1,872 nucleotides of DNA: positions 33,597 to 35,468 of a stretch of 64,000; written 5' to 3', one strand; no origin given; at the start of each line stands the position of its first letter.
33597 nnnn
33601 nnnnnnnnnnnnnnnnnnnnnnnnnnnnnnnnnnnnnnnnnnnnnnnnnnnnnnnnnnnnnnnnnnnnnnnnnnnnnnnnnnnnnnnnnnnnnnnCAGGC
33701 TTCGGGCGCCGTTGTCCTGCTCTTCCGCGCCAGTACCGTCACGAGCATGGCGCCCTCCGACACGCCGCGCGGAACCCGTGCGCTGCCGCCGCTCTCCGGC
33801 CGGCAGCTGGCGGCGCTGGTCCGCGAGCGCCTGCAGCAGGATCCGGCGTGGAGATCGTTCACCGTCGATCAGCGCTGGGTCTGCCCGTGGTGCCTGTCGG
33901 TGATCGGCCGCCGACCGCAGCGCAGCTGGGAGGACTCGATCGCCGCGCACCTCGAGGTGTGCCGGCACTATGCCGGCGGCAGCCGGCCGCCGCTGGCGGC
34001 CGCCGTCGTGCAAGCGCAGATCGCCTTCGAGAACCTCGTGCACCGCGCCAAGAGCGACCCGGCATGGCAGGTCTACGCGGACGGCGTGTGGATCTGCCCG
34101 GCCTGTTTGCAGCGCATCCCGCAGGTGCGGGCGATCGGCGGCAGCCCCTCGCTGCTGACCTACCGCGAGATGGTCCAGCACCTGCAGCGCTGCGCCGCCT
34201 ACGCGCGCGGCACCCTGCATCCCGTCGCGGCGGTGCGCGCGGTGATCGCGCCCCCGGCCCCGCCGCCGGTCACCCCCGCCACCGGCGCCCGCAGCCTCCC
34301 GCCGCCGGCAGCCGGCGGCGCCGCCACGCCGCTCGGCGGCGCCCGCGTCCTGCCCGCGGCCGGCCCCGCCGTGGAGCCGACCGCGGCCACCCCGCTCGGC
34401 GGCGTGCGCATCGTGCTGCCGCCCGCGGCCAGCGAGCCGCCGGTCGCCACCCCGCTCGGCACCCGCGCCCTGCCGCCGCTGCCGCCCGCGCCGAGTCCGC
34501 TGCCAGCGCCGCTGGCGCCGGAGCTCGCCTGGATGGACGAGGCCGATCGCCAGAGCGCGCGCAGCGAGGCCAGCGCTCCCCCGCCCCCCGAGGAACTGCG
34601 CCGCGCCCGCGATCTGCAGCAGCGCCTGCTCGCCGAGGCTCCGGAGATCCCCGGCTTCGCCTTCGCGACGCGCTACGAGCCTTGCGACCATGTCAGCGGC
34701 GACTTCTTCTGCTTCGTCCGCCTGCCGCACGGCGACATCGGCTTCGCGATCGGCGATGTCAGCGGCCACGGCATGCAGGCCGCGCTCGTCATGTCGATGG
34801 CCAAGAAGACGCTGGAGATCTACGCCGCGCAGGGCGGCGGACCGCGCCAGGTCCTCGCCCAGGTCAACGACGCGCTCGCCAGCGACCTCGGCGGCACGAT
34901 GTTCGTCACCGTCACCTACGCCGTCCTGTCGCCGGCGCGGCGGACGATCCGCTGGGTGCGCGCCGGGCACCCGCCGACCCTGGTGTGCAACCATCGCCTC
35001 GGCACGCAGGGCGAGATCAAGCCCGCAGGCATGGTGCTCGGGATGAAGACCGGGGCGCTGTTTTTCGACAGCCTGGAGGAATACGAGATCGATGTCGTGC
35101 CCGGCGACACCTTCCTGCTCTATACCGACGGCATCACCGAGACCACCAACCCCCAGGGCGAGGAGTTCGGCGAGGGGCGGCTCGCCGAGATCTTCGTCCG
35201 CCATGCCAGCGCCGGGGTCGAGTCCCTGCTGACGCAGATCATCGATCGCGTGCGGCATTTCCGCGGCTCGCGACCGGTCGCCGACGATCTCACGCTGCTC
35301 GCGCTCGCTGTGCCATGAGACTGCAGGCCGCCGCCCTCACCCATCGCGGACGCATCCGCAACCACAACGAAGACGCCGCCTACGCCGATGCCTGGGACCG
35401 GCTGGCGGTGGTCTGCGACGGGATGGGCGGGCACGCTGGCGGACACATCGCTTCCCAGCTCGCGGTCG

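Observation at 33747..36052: RsbU/SpoIIE-type phosphatase with novel tandem Zn-ribbon-like N-terminus, coupled to a second (PP2C/Stp-type) phosphatase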

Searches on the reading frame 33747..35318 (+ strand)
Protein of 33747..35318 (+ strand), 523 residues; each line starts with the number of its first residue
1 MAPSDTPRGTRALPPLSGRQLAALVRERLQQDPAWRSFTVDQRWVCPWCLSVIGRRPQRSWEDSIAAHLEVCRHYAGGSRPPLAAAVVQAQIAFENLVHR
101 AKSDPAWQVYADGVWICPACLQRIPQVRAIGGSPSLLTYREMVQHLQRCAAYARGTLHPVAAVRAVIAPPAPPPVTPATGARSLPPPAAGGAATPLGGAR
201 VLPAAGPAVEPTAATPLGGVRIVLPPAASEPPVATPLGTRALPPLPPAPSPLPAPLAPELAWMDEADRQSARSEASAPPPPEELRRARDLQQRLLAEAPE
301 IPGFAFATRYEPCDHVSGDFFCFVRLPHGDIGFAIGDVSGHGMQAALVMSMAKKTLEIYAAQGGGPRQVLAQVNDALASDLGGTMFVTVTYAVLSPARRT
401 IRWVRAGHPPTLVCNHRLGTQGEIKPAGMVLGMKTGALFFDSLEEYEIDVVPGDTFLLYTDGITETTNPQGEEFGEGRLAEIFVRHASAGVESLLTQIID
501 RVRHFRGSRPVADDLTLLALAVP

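Call 3: search_protein_families(library=pfam, proteins=[window:33747-35318:+], max_evalue=0.1)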
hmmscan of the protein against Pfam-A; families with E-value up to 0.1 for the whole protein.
window:33747-35318:+ (523 aa): 2 families
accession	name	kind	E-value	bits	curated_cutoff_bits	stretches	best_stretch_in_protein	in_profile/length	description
PF07228.17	SpoIIE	-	1.5e-50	172.2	25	1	328-522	2-191/192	Stage II sporulation protein E (SpoIIE)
PF07911.18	DUF1677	-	0.092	13.6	25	0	42-89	29-81/94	Protein of unknown function (DUF1677)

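Call 9: search_protein_families(library=ncbifam, proteins=[window:33747-35318:+], max_evalue=1)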
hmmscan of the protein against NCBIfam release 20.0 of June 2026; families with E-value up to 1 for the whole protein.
window:33747-35318:+ (523 aa): 3 families
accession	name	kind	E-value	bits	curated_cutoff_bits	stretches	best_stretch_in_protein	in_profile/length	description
NF045505.1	RR_RssB_Pseudo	equivalog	8.4e-11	41.5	700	1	286-495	158-369/394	two-component system response regulator RssB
NF038263.1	prot_phos_SiaA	equivalog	1.5e-10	40.3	700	1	310-522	443-657/658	biofilm regulation protein phosphatase SiaA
TIGR02865.1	spore_II_E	equivalog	0.00011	20.4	490.8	1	314-518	564-759/764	stage II sporulation protein E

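Call 13: find_encoding_contigs(protein=window:33747-35318:+, flank=10000)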
Protein window:33747-35318:+ (523 aa): no gene with exactly this product is on record in the collection.

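Call 14: find_related_loci(query=window:33747-35318:+, collection=genome_contigs, flank=10000)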
Query window:33747-35318:+ (523 aa) in genome_contigs; peptide patterns used: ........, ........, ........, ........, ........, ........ (x = any residue, [..] = any of these).
600 stretches matched a pattern (row limit reached: there are more); 11 encode a relative of the query (tblastn E <= 1e-3); 11 distinct loci.
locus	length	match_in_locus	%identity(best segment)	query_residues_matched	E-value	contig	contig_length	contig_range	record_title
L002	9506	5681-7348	53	17-522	7e-168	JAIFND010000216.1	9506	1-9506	MAG: bacterium isolate Bin_7_3 scaffold_11323, whole genome shotgun sequence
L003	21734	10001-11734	49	7-522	2e-163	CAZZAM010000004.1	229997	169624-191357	MAG TPA_asm: uncultured candidatus Brocadiaceae bacterium isolate binchicken_co248_725 genome assembly, contig: NODE_27_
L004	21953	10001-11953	40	3-522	3e-101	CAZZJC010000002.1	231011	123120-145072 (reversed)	MAG TPA_asm: uncultured Candidatus Kuenenia sp. isolate SRP124364_co1_305 genome assembly, contig: NODE_5_length_231011_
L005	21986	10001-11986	38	3-522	5e-94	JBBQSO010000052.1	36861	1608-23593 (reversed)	MAG: Planctomycetota bacterium isolate Co_metawrap_1754 Cmw_1754_k141_16146183_length_36861_cov_11.1588, whole genome sh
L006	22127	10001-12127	58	12-518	5e-94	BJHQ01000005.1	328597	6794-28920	Planctomycetota bacterium LBMAG_Planctomycetes_hypo.bin5 DNA, sequence05, whole genome shotgun sequence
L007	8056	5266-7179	40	11-521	6e-91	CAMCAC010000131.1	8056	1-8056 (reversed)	MAG: Candidatus Kuenenia stuttgartiensis isolate LH-05nov19-111 genome assembly, contig: LH-05nov19-C23131, whole genome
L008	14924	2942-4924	37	21-522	3e-91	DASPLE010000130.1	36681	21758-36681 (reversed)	MAG TPA_asm: Planctomycetota bacterium isolate SMAG_U12054 k141_1896826, whole genome shotgun sequence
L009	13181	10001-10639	30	303-520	1e-18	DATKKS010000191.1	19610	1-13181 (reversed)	MAG TPA_asm: Candidatus Saccharimonadales bacterium isolate SMAG_U14664 k141_1785727, whole genome shotgun sequence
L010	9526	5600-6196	34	282-479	7e-18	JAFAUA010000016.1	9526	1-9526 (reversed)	MAG: Acidimicrobiia bacterium isolate CP_BM_ER_R9_26 BM_ER_R9_k147_152663, whole genome shotgun sequence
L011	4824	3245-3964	29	282-518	3e-16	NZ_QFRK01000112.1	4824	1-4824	Streptomyces sp. NWU339 Contig_140, whole genome shotgun sequence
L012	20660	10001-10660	28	302-520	4e-12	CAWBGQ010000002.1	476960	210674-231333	MAG: uncultured proteobacterium isolate MFD04716.bin.2.31 genome assembly, contig: contig_10449, whole genome shotgun se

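Call 16: find_homologous_proteins(query=window:33747-35318:+, max_evalue=1e-40)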
Query window:33747-35318:+ (523 aa): 131 proteins with E <= 1e-40 among 8000 candidates; the best 120 are listed.
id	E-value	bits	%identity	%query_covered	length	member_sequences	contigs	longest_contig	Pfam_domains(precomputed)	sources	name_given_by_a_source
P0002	0.0e+0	1177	100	100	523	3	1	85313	PF07228.18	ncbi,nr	ncbi:MAG: SpoIIE family protein phosphatase [Planctomycetes bacterium]|nr:SpoIIE family protein phos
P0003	6.6e-236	802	72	100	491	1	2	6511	PF07228.18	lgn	-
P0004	1.9e-173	596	55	100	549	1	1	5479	PF07228.18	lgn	-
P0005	8.7e-172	591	66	51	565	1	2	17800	PF07228.18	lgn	-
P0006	3.5e-171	589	57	95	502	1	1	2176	PF07228.18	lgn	-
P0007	6.5e-171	588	53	97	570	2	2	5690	PF07228.18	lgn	-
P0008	2.0e-167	576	52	97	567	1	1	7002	PF07228.18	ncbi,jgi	-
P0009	2.3e-167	576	53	99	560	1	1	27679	PF07228.18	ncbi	-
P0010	3.8e-167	575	54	97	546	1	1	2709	PF07228.18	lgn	-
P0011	5.3e-167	575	54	97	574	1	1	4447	PF07228.18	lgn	-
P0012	2.8e-166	573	53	99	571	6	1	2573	PF07228.18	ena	-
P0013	7.9e-165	568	68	46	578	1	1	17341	PF07228.18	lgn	-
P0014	4.8e-164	565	55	95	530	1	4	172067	PF07228.18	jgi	jgi:serine phosphatase RsbU (regulator of sigma subunit)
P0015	2.0e-163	563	51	99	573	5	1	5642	PF07228.18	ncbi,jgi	jgi:serine phosphatase RsbU (regulator of sigma subunit)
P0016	2.0e-163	563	54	97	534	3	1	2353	PF07228.18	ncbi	-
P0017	3.7e-162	559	52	98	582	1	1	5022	PF07228.18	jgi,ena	-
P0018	2.6e-161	556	52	97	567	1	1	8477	PF07228.18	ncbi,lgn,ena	-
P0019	3.9e-161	556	53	97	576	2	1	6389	PF07228.18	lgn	-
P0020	1.6e-159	550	50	97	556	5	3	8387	PF07228.18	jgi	-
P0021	2.0e-158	547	52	97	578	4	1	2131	PF07228.18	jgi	-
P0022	2.3e-158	546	52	99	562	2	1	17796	PF07228.18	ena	-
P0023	6.0e-157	542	54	97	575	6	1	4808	PF07228.18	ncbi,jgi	jgi:serine phosphatase RsbU (regulator of sigma subunit)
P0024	7.8e-157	541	53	96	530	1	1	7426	PF07228.18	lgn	-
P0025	4.7e-136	473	40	94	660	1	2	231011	PF07228.18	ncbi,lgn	-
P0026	3.3e-133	463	57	50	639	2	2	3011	PF07228.18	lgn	-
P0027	2.4e-131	457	58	50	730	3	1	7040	PF07911.19,PF07228.18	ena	-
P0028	1.1e-130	455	56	51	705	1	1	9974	PF07228.18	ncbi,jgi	jgi:serine phosphatase RsbU (regulator of sigma subunit)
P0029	3.6e-128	447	39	94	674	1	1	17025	PF07228.18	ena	-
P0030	4.1e-128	447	38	94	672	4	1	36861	PF07911.19,PF07228.18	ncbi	-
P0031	6.8e-128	446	42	98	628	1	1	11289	PF07228.18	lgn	-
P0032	8.9e-128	445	39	94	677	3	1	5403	PF07228.18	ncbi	-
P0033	2.7e-127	444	39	95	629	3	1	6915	PF07228.18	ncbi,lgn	-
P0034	4.5e-127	443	41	27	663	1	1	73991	PF07228.18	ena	-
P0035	1.1e-126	442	38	94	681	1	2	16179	PF07228.18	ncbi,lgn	-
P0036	1.3e-125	438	53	50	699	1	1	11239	PF07911.19,PF07228.18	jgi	jgi:hypothetical protein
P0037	6.6e-125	436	37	94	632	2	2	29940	PF07228.18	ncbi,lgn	-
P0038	7.3e-125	436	39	94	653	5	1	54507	PF07228.18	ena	-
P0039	1.0e-124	435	37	94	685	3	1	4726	PF07228.18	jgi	jgi:Stage II sporulation protein E (SpoIIE)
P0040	1.4e-124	435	42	98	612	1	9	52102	PF07228.18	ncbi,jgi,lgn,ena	jgi:hypothetical protein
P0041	1.7e-124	435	42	98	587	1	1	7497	PF07228.18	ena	-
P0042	2.9e-124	434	41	99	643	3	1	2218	PF07228.18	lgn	-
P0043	4.8e-124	433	40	27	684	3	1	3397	PF07228.18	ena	-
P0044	2.2e-123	431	39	94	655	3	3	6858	PF07228.18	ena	-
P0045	3.4e-123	430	38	94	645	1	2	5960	PF07228.18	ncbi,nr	ncbi:MAG: serine/threonine-protein phosphatase [Planctomycetes bacterium]|nr:serine/threonine-protei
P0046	4.5e-123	430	43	94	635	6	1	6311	PF07228.18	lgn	-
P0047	5.9e-123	430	58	50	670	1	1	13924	PF07228.18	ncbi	-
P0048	1.3e-122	428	50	50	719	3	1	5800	PF07911.19,PF07228.18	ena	-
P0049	2.1e-122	428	44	97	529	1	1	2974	PF07228.18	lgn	-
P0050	3.6e-122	427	49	50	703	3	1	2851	PF07911.19,PF07228.18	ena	-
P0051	1.2e-121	425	41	96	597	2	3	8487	PF07228.18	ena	-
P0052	1.7e-121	425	51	50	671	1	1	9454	PF07911.19,PF07228.18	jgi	jgi:hypothetical protein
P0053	1.9e-121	425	38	94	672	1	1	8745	PF07228.18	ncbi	-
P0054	2.1e-121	424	52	50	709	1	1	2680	PF07911.19,PF07228.18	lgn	-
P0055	3.7e-121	424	40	94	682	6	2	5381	PF07228.18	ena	-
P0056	4.8e-121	423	40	95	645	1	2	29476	PF07228.18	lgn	-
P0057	6.7e-121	423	40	94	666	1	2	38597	PF07228.18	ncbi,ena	-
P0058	1.1e-119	419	50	50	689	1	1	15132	PF07911.19,PF07228.18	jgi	-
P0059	1.3e-119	419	38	94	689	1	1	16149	PF07911.19,PF07228.18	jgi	jgi:serine phosphatase RsbU (regulator of sigma subunit)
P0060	4.0e-119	417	39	94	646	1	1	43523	PF07911.19,PF07228.18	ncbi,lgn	-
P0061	1.3e-118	415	48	50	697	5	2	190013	PF07911.19,PF07228.18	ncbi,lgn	-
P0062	1.6e-118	415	50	50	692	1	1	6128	PF07228.18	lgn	-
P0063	6.3e-117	410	38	94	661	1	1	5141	PF07228.18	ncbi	-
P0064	1.1e-116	409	37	94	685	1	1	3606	PF07911.19,PF07228.18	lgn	-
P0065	1.3e-116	409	40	94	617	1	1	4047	PF07228.18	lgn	-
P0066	3.0e-116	407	39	94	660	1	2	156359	PF07228.18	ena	-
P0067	3.1e-116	407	37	94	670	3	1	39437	PF07228.18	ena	-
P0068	8.3e-115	403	36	96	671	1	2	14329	PF07228.18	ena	-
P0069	1.1e-114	402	39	96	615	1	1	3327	PF07228.18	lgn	-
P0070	1.7e-114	402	40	98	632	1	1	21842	PF07228.18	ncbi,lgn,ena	-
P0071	2.0e-114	401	52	50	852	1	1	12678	PF07911.19,PF07228.18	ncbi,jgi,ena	jgi:hypothetical protein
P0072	6.1e-113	397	39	94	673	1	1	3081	PF07228.18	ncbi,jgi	jgi:serine phosphatase RsbU (regulator of sigma subunit)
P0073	8.3e-113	396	52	50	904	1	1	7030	PF07911.19,PF07228.18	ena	-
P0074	4.3e-111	390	36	96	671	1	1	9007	PF07911.19,PF07228.18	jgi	jgi:hypothetical protein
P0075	6.0e-111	390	37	94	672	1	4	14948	PF07228.18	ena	-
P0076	9.5e-111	389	38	94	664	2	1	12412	PF07228.18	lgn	-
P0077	3.0e-110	388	37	94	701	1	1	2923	PF07228.18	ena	-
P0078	3.1e-110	388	68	51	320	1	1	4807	PF07228.18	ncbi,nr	ncbi:MAG: serine/threonine-protein phosphatase, partial [Planctomycetes bacterium]|nr:serine/threoni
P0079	3.4e-110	387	39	96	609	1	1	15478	PF07228.18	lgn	-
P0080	3.5e-110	387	38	97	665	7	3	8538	PF07228.18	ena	-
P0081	5.5e-110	387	54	50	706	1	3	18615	PF07228.18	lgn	-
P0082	7.7e-110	386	37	97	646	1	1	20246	PF07228.18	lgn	-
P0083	1.8e-109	385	67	50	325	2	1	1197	PF07228.18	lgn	-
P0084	2.1e-109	385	50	54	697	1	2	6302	PF07911.19,PF07228.18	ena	-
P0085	2.1e-109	385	34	96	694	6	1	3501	PF07911.19,PF07228.18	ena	-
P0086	3.1e-109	384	39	96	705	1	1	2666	PF07911.19,PF07228.18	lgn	-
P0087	7.2e-109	383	52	50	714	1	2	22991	PF07228.18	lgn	-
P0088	3.3e-108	381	38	97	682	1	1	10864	PF07911.19,PF07228.18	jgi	jgi:serine phosphatase RsbU (regulator of sigma subunit)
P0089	1.6e-106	375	37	98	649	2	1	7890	PF07228.18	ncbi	-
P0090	3.1e-106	374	36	95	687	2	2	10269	PF07228.18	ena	-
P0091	1.1e-104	369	32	30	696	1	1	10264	PF07228.18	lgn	-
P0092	1.8e-104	369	52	51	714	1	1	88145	PF07228.18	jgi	-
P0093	4.9e-104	367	40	94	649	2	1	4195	PF07228.18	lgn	-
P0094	1.4e-103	366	41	93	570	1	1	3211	PF07228.18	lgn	-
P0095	5.9e-103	364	37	94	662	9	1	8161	PF07228.18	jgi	-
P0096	4.9e-102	361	46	57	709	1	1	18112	PF07228.18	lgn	-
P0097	5.8e-102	360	34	93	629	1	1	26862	PF07228.18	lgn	-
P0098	7.3e-101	357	54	65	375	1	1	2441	PF07228.18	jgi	jgi:hypothetical protein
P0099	2.0e-100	355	54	50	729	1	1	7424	PF07228.18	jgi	jgi:hypothetical protein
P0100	1.1e-99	353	37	94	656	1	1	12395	PF07228.18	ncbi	-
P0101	2.9e-98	348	53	48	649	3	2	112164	PF07228.18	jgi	jgi:hypothetical protein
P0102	1.2e-97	346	57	56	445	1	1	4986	PF07228.18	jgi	jgi:serine phosphatase RsbU (regulator of sigma subunit)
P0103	5.4e-96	341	57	54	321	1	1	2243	PF07228.18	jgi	jgi:sigma-B regulation protein RsbU (phosphoserine phosphatase)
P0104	1.4e-95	339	51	51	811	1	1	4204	PF07228.18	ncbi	ncbi:MAG: PP2C family protein-serine/threonine phosphatase [Planctomycetota bacterium]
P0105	6.5e-91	324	54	57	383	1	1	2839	PF07228.18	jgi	jgi:sigma-B regulation protein RsbU (phosphoserine phosphatase)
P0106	8.8e-91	323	55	53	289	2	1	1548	PF07228.18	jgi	-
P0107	1.5e-88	316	53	56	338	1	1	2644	PF07228.18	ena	-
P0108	1.6e-85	306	55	50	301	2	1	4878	PF07228.18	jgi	jgi:sigma-B regulation protein RsbU (phosphoserine phosphatase)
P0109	3.4e-82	295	49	61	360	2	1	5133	PF07228.18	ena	-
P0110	4.5e-76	275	54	50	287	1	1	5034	PF07228.18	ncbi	ncbi:MAG: hypothetical protein RLZZ127_1694, partial [Planctomycetota bacterium]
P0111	2.0e-75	273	53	50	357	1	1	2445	PF07228.18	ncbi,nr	ncbi:MAG: serine/threonine-protein phosphatase [Planctomycetes bacterium]|nr:serine/threonine-protei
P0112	3.2e-72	262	35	82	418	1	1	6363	PF07228.18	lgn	-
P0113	1.0e-70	257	47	50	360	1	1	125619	PF07228.18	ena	-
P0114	1.9e-68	250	45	55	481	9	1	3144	PF07228.18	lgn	-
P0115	3.1e-61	226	31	96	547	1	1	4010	PF04810.21,PF07228.18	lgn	-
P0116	1.8e-57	214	30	96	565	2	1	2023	PF07228.18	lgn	-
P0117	1.2e-56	211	42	52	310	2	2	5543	PF07228.18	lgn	-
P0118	6.8e-55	205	40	50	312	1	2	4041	PF07228.18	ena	-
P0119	1.6e-54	204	41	50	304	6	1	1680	PF07228.18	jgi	jgi:sigma-B regulation protein RsbU (phosphoserine phosphatase)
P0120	8.0e-54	201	39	52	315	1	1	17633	PF07228.18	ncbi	-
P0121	1.3e-53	201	39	50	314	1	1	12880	PF07228.18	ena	-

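Call 27: find_encoding_contigs(protein=P0002, flank=10000, max_places=2)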
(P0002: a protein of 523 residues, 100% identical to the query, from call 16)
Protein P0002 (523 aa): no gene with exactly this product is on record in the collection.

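Call 28: find_encoding_contigs(protein=P0014, flank=10000, max_places=2)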
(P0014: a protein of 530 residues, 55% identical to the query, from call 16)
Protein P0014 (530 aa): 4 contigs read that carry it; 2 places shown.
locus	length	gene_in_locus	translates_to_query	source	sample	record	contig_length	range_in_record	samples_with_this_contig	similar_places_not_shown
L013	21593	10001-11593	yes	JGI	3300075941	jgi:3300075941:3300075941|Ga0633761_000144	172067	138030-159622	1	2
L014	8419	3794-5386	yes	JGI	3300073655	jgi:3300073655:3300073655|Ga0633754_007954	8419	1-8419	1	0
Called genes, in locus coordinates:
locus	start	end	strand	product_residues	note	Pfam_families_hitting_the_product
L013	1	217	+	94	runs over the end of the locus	PF08899:DUF1844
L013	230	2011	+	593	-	PF00037:Fer4 (faint), PF12838:Fer4_7 (weak), PF13187:Fer4_9 (weak), PF13237:Fer4_10, PF14697:Fer4_21, PF02906:Fe_hyd_lg_C, PF04060:FeS, PF13188:PAS_8 (weak)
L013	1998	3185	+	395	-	PF07228:SpoIIE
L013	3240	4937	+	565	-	PF02096:60KD_IMP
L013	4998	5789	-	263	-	PF01026:TatD_DNase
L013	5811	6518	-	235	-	PF01386:Ribosomal_L25p, PF14693:Ribosomal_TL5_C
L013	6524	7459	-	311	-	PF13793:Pribosyltran_N, PF00156:Pribosyltran, PF14572:Pribosyl_synth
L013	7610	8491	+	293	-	PF02219:MTHFR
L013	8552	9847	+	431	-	PF13393:tRNA-synt_His, PF00587:tRNA-synt_2b (weak), PF03129:HGTP_anticodon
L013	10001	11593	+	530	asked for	PF07228:SpoIIE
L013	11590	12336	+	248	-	PF00481:PP2C, PF13672:PP2C_2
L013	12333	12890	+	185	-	PF00857:Isochorismatase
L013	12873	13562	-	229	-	-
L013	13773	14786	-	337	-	PF02826:2-Hacid_dh_C, PF03446:NAD_binding_2 (weak), PF03807:F420_oxidored, PF07991:KARI_N, PF01450:KARI_C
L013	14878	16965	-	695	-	-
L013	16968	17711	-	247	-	PF01975:SurE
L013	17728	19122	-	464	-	PF00072:Response_reg, PF00158:Sigma54_activat, PF14532:Sigma54_activ_2, PF00004:AAA (faint), PF07728:AAA_5 (weak), PF25601:AAA_lid_14, PF02954:HTH_8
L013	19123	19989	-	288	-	PF00512:HisKA, PF02518:HATPase_c, PF14501:HATPase_c_5 (weak)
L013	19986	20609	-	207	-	PF01327:Pep_deformylase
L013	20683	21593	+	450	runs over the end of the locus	PF07719:TPR_2 (faint), PF13181:TPR_8 (faint), PF13414:TPR_11 (faint), PF13428:TPR_14 (faint), PF13432:TPR_16 (faint), PF14561:TPR_20 (faint)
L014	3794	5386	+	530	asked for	PF07228:SpoIIE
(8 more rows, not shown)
